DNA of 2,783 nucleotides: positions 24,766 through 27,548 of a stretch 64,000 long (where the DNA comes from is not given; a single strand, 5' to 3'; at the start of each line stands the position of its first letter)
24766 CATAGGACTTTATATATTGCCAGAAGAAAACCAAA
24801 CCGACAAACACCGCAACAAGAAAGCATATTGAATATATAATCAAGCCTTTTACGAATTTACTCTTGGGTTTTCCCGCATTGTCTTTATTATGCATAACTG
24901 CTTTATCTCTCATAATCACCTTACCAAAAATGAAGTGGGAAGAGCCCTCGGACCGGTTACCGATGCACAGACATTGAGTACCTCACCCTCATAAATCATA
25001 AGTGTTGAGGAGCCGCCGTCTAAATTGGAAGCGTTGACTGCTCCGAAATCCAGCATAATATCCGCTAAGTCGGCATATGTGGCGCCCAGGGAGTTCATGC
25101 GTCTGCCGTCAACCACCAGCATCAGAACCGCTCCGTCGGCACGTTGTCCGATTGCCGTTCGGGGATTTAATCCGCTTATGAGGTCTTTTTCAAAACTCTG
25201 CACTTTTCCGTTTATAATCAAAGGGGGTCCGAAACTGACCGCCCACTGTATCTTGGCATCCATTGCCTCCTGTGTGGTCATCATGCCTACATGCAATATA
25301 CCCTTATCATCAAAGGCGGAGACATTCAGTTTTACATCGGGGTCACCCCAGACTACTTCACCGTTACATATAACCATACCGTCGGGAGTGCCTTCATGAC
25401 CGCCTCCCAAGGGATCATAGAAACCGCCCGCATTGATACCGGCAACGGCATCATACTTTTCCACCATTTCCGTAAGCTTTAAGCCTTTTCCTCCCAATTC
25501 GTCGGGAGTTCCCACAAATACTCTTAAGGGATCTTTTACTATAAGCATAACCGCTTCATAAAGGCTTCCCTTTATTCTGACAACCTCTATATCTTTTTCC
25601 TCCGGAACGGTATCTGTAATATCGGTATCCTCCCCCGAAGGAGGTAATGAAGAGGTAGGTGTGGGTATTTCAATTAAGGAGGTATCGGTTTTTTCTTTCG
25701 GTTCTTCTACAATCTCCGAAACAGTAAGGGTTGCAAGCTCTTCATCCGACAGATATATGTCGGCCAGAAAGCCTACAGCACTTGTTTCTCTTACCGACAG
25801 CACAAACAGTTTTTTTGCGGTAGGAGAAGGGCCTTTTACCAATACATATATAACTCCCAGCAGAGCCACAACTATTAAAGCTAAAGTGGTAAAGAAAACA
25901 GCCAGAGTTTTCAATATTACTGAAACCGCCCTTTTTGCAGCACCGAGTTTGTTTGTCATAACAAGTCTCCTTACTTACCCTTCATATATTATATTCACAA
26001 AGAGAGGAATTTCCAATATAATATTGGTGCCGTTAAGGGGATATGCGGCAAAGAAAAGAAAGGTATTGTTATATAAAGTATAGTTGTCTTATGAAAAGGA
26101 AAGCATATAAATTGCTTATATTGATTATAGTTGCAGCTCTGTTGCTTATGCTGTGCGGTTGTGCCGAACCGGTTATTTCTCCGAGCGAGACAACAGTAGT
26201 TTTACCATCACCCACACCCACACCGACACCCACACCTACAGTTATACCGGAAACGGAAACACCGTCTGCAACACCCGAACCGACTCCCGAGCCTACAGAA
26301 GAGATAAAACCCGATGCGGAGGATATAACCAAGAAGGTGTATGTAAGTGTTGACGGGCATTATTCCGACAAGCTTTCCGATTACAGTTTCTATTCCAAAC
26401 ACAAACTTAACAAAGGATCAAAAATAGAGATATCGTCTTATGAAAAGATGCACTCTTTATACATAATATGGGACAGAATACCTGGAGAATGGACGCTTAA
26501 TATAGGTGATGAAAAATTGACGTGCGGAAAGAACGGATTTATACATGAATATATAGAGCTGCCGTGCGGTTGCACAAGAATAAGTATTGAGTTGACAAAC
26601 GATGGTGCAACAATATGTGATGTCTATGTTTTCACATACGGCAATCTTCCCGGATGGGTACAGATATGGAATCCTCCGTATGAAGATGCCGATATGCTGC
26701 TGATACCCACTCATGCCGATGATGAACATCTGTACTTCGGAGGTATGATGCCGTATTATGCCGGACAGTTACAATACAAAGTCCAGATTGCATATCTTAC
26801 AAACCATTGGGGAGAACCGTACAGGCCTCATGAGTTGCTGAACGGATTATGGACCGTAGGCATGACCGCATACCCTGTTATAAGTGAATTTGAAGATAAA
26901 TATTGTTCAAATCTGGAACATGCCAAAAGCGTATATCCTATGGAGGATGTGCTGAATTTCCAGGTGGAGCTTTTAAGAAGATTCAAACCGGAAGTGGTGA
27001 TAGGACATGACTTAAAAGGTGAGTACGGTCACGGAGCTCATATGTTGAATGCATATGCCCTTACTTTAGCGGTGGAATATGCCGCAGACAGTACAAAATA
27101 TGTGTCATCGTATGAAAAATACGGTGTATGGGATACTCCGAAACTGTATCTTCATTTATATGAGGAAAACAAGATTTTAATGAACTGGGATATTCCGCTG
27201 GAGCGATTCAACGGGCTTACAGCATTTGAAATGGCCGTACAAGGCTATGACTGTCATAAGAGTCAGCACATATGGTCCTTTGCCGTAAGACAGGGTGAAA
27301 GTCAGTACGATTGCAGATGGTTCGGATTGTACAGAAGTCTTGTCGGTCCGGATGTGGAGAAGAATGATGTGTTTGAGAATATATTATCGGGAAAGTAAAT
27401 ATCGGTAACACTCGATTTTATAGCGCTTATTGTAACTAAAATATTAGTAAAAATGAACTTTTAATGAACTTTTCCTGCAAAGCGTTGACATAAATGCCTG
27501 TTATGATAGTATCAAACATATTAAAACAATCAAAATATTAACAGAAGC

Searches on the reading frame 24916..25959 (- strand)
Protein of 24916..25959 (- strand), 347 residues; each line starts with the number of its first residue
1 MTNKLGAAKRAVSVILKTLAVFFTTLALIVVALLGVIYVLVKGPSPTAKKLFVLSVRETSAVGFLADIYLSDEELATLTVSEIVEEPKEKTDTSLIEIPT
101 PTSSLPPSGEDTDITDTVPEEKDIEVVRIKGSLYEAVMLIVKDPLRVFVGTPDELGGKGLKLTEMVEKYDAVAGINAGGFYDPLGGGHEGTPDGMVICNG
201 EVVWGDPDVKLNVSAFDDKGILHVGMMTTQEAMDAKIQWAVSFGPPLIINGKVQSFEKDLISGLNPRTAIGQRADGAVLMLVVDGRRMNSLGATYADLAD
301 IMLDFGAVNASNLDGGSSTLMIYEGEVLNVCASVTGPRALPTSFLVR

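Call 8: search_protein_families(library=pfam, proteins=[window:24916-25959:-])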
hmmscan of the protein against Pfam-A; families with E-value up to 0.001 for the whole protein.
window:24916-25959:- (347 aa): 1 family
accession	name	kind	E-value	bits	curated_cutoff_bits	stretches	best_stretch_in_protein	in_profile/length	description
PF09992.14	NAGPA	-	2.2e-41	142.3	25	1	170-346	2-168/169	Phosphodiester glycosidase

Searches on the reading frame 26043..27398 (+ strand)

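Call 8: search_protein_families(library=pfam, proteins=[window:26043-27398:+])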
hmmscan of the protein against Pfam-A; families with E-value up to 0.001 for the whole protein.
window:26043-27398:+ (451 aa): 1 family
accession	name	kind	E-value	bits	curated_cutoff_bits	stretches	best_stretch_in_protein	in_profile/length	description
PF02585.22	PIG-L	-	3e-06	28.2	28.2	1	219-338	1-123/129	GlcNAc-PI de-N-acetylase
